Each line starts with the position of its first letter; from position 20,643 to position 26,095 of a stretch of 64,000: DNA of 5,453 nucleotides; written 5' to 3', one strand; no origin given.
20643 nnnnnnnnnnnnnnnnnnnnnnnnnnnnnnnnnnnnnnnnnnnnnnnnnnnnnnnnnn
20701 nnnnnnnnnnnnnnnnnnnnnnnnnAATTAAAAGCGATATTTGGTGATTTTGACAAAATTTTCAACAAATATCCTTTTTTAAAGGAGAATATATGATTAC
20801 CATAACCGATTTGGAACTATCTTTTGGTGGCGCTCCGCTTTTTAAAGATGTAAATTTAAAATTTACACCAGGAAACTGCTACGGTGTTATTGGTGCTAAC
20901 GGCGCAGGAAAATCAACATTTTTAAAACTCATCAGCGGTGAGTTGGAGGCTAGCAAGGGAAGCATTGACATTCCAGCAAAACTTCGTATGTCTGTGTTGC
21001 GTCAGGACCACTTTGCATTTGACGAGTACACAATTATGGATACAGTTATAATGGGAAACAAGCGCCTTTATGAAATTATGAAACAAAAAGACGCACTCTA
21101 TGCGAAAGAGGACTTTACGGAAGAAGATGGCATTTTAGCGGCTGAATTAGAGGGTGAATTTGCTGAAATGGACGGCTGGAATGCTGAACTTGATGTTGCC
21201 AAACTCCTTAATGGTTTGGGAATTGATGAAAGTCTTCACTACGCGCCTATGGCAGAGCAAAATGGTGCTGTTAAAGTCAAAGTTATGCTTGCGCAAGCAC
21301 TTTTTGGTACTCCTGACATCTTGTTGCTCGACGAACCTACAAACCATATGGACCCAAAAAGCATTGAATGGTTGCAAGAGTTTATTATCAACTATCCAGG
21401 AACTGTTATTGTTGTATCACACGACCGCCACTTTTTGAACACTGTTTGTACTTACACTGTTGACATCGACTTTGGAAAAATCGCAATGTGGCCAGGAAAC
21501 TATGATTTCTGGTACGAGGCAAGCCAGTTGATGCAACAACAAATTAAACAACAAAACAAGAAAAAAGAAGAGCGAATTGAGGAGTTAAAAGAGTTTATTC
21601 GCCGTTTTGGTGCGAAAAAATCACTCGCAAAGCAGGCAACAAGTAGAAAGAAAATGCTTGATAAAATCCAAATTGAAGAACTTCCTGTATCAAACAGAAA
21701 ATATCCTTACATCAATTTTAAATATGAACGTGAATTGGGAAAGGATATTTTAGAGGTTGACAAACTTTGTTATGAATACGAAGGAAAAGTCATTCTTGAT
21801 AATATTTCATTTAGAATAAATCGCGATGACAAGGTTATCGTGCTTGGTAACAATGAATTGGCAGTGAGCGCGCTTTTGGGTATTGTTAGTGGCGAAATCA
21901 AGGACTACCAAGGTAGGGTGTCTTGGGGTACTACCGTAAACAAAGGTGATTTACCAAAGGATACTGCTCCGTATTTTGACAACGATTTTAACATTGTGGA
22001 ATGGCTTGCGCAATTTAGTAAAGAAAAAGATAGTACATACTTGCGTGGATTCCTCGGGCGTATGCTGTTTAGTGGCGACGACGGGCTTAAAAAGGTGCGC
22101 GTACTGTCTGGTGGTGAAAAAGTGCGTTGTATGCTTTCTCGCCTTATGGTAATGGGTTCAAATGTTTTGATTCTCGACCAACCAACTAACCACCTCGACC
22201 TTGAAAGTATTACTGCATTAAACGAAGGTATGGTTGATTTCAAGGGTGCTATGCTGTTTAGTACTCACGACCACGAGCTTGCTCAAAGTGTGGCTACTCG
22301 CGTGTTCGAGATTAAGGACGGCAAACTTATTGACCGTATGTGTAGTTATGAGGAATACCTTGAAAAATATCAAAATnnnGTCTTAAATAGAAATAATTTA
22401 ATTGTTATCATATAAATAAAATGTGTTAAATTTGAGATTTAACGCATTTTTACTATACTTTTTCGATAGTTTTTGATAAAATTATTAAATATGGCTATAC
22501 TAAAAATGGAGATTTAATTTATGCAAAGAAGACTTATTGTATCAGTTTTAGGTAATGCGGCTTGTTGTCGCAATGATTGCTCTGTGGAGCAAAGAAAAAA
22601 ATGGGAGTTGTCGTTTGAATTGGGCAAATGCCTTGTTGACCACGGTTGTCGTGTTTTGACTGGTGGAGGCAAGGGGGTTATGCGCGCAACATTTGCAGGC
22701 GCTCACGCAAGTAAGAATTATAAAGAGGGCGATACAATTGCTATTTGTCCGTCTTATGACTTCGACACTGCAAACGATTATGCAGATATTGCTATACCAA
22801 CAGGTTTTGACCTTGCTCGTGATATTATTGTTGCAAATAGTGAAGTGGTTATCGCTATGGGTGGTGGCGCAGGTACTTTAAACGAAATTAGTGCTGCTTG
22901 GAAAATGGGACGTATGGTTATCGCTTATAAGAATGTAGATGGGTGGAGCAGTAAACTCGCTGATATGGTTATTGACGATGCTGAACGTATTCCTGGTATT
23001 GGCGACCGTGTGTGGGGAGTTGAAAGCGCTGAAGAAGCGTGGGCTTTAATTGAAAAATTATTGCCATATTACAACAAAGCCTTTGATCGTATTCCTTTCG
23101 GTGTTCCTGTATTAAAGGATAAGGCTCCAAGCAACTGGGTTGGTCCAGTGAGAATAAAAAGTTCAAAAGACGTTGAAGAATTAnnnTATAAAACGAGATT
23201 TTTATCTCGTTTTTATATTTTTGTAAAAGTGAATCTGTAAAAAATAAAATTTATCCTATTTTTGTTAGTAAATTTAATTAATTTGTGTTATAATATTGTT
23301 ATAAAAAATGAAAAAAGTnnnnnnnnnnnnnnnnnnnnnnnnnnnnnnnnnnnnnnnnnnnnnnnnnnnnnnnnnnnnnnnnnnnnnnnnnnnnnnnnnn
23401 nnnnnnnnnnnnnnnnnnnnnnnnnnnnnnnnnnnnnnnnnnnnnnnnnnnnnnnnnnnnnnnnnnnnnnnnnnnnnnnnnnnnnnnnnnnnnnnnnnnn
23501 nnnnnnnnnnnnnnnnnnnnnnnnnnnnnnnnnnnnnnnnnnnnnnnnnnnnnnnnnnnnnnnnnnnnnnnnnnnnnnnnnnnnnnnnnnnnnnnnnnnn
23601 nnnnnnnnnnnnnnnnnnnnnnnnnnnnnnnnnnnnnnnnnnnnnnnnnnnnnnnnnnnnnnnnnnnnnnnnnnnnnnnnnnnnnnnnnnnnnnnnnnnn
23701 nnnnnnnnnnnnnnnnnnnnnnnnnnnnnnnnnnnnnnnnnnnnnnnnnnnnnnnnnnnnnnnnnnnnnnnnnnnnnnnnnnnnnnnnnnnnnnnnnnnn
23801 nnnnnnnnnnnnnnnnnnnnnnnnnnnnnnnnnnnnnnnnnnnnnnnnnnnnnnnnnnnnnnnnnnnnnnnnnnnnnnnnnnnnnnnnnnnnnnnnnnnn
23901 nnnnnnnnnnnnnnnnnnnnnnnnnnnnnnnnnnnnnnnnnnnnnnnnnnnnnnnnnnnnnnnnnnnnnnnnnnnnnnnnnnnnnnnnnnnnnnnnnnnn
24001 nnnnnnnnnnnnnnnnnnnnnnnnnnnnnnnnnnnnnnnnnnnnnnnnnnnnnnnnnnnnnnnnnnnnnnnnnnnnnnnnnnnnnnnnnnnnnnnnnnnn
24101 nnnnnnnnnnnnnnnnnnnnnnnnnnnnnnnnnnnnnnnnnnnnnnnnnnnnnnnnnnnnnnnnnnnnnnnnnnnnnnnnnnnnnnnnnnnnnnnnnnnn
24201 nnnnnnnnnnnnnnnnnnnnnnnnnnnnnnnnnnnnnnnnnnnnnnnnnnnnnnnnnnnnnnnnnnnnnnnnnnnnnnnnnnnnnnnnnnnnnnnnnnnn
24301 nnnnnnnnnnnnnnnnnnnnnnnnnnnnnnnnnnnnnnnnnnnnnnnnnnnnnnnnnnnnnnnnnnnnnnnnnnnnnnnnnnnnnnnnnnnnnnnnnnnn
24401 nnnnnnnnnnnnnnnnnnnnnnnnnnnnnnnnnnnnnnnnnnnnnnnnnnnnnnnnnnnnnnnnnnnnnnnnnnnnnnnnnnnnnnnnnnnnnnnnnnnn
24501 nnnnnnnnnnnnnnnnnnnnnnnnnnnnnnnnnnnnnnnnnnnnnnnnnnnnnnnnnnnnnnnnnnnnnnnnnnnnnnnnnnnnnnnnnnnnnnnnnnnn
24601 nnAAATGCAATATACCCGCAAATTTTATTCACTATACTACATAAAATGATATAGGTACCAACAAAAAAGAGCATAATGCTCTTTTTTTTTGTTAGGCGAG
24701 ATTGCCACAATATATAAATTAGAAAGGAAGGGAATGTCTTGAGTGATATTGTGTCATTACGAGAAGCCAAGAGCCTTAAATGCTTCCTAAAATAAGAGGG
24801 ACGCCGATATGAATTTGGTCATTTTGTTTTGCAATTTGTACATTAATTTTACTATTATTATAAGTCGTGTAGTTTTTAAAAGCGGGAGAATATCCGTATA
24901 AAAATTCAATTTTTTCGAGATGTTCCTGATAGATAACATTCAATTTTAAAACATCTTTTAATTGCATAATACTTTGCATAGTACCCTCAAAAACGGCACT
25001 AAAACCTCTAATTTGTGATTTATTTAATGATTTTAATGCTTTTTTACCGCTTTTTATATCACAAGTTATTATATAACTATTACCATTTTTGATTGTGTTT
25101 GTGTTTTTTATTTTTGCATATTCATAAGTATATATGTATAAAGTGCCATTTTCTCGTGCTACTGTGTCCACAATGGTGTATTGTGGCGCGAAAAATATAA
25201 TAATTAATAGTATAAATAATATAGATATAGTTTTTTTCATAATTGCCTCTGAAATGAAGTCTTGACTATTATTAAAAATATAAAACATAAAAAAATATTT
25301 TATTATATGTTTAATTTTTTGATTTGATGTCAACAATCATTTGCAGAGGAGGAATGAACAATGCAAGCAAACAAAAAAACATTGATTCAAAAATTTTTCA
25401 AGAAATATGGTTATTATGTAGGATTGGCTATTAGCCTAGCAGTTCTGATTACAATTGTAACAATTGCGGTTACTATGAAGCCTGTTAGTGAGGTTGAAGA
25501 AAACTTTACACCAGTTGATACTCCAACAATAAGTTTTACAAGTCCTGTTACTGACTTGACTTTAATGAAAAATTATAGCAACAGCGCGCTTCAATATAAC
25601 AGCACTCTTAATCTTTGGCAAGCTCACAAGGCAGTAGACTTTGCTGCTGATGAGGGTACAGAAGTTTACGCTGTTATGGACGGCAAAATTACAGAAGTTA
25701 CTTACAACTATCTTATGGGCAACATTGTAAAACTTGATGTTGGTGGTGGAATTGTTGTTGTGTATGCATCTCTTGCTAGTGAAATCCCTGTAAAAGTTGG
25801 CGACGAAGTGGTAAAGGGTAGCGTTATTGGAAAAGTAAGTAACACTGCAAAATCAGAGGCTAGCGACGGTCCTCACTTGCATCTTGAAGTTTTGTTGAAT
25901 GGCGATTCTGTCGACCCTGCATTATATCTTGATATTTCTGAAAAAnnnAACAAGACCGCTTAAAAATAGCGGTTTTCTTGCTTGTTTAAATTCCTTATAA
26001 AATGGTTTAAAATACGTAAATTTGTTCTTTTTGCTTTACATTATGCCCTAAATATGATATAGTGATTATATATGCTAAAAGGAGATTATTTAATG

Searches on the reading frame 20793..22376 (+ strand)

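Call 10: search_protein_families(library=pfam, proteins=[window:20793-22376:+], max_evalue=0.01)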
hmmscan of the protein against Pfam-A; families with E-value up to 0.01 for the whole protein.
window:20793-22376:+ (528 aa): 4 families
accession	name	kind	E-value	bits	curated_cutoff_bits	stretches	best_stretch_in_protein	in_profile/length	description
PF00005.33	ABC_tran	-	3.8e-34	118.7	25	2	17-184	1-137/137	ABC transporter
PF12848.13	ABC_tran_Xtn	-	7.8e-21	74.4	25.9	1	223-309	1-85/85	ABC transporter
PF13304.12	AAA_21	-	3.8e-11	44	27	2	167-213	251-301/304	AAA domain, putative AbiEii toxin, Type IV TA system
PF02463.25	SMC_N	-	6.8e-05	22.8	40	0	130-481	135-184/220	RecF/RecN/SMC N terminal domain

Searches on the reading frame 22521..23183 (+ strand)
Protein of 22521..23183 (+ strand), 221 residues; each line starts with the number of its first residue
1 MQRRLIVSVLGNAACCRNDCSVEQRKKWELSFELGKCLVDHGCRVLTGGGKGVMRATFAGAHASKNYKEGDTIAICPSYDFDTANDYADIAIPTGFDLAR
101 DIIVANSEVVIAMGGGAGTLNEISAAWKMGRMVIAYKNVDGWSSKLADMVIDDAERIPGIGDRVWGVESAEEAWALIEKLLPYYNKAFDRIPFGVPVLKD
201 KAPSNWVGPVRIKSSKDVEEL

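Call 10: search_protein_families(library=pfam, proteins=[window:22521-23183:+], max_evalue=0.01)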
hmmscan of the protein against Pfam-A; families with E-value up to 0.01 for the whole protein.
window:22521-23183:+ (221 aa): 2 families
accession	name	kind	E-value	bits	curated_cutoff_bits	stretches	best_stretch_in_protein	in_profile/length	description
PF18306.6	LDcluster4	-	3.4e-27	95.4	26.3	1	5-145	2-125/151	SLOG cluster4 family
PF18185.7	STALD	-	0.006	16.5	24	0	24-155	32-174/211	Sir2- and TIR-associating SLOG family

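Call 35: find_encoding_contigs(protein=window:22521-23183:+, flank=2500, max_places=10)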
Protein window:22521-23183:+ (221 aa): 5 contigs read that carry it; 2 places shown.
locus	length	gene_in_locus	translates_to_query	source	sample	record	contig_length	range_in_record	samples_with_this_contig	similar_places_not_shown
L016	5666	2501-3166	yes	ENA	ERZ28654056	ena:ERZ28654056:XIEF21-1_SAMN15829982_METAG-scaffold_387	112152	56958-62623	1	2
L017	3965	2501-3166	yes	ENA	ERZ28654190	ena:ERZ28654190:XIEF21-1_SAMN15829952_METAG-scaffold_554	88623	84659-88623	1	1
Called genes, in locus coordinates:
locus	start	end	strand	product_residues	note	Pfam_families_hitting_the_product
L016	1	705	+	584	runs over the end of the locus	PF01336:tRNA_anti-codon, PF00152:tRNA-synt_2, PF02938:GAD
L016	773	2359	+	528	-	PF00005:ABC_tran, PF13304:AAA_21 (faint), PF12848:ABC_tran_Xtn, PF00005:ABC_tran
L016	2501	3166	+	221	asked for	PF18306:LDcluster4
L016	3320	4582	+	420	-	PF18998:Flg_new_2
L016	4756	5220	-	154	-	-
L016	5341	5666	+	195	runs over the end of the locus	PF01551:Peptidase_M23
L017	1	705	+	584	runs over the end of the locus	PF01336:tRNA_anti-codon, PF00152:tRNA-synt_2, PF02938:GAD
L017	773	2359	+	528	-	PF00005:ABC_tran, PF13304:AAA_21 (faint), PF12848:ABC_tran_Xtn, PF00005:ABC_tran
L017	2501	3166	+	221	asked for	PF18306:LDcluster4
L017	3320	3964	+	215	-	?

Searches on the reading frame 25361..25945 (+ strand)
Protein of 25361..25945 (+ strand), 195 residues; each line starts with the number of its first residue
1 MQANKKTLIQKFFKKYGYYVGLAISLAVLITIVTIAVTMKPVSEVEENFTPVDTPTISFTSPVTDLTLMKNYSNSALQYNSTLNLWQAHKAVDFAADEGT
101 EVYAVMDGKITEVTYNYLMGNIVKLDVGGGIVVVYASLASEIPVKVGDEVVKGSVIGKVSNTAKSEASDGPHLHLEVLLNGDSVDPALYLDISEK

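Call 10: search_protein_families(library=pfam, proteins=[window:25361-25945:+], max_evalue=0.01)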
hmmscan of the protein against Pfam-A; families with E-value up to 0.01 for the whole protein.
window:25361-25945:+ (195 aa): 1 family
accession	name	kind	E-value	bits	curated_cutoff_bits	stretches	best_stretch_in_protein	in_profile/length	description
PF01551.29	Peptidase_M23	-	3.9e-25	88.3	28.7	1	88-186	2-96/96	Peptidase family M23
